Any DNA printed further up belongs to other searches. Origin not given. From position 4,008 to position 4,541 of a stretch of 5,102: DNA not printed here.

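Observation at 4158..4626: YidD paralog outside the rnpA-yidD-yidC context, coupled to a small conserved protein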

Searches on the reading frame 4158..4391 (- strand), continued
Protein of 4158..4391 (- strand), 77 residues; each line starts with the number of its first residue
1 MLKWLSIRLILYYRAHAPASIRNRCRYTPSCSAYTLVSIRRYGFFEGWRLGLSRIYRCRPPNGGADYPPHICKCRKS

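Call 59: find_encoding_contigs(protein=P0152, flank=9000, max_places=2)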
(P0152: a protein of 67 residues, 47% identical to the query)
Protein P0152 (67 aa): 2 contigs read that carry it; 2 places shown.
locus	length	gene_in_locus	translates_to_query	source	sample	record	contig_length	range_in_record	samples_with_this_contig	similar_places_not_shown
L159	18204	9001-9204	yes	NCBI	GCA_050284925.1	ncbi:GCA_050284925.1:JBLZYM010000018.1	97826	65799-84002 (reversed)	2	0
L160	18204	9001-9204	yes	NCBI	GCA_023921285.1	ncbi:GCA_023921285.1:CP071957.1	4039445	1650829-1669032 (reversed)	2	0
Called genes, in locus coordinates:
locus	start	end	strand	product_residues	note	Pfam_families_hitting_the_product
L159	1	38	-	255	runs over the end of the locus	PF04383:KilA-N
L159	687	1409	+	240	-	-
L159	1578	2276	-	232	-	PF02498:Bro-N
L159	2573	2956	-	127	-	-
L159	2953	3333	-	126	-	-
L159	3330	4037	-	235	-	-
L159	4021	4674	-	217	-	-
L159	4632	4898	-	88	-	-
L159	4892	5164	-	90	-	-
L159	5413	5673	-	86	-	-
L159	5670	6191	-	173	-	PF06892:Phage_CP76 (weak)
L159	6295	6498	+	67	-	-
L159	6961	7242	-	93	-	-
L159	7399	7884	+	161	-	-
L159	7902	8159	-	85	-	-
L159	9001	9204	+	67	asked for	PF01809:YidD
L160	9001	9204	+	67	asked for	PF01809:YidD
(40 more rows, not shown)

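Call 69: predict_structure(alignment_id=A4)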
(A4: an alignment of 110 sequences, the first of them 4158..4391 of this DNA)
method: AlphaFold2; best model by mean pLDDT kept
length: 77 residues; sequences in the alignment: 110
mean_pLDDT: 75.9   pTM: 0.61
mean pLDDT of the five models: 75.9, 74.4, 70.6, 70.5, 56.6
residues with pLDDT >= 90: 0; 70-90: 57; 50-70: 15; < 50: 5
segments of 3 or more residues with pLDDT < 50: 74-77
pLDDT, mean of each block of 10 residues (from residue 1): 81 77 74 85 84 78 69 49
secondary structure, 60 per line:
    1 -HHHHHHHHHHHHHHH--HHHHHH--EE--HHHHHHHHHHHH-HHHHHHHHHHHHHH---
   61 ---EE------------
elements in order: H2-16 H19-24 H31-42 H44-57

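Call 88: find_related_loci(query=A3, collection=viral_contigs, flank=3000)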
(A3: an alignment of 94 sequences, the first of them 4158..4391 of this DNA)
Query A3 (77 aa) in viral_contigs; peptide patterns used: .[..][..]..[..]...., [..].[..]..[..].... (x = any residue, [..] = any of these).
184 stretches matched a pattern; 110 encode a relative of the query (tblastn E <= 1e-3); the best 80 are kept; 80 distinct loci.
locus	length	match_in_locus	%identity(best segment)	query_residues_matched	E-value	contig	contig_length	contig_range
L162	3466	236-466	92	1-77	5e-46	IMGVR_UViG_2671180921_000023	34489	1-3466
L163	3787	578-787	76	1-70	1e-35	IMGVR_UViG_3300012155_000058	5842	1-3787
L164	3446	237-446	76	1-70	1e-35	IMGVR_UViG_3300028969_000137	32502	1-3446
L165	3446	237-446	76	1-70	1e-35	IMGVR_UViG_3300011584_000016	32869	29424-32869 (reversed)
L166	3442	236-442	74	1-69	3e-33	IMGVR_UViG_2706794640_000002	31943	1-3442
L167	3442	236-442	74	1-69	3e-33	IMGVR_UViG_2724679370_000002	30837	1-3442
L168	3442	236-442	72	1-69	4e-33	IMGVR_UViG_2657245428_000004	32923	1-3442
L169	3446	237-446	67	1-70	1e-29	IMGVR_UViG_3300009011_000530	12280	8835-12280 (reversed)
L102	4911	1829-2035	68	1-69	7e-28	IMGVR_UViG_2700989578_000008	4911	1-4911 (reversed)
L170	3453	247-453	68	1-69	7e-28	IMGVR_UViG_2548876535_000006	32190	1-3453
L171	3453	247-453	67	1-69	9e-27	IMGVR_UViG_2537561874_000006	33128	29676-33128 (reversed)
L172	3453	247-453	67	1-69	8e-27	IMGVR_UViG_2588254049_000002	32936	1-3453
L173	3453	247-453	67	1-69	8e-27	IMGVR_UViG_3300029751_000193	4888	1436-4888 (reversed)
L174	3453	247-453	64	1-69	1e-26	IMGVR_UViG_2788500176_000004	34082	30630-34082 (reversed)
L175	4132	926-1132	64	1-69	2e-26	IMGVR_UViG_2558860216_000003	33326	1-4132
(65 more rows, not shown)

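Call 102: search_solved_structures(query=A4, max_evalue=1)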
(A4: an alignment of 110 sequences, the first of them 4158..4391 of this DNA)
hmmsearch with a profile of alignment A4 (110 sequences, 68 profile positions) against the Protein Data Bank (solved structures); distinct sequences matched with E-value up to 1: 2.
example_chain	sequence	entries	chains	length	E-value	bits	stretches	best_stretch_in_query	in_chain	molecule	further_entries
8dy9_H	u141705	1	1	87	0.92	12.7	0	19-53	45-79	Transcriptional regulator WhiB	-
8dy7_H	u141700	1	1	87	0.95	12.6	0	19-54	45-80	Transcriptional regulator WhiB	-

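Call 106: fold_search(model_id=the predicted structure, library=pdb)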
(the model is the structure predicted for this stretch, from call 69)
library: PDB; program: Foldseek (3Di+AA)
matches with E <= 10: 4; with E <= 0.001: 0
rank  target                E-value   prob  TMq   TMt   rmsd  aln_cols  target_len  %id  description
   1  4xgr_A                7.6e+00  0.08  0.33  0.21   5.0        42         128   24  Crystal structure of addiction module from Mycobacterial species (released 2015-08-12)
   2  4ww4_B                9.2e+00  0.05  0.36  0.09   5.5        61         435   20  Double-heterohexameric rings of full-length Rvb1(ADP)/Rvb2(ADP) (released 2015-02-18)
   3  1ai6_A                9.8e+00  0.07  0.32  0.14   9.9        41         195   17  PENICILLIN ACYLASE WITH P-HYDROXYPHENYLACETIC ACID (released 1997-11-12)
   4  5wzf_B                9.8e+00  0.05  0.31  0.20   7.1        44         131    9  Crystal structure of Mycobacterium tuberculosis VapC20 (Rv2549c), Sarcin-Ricin loop cleaving toxin (released 2017-10-25)
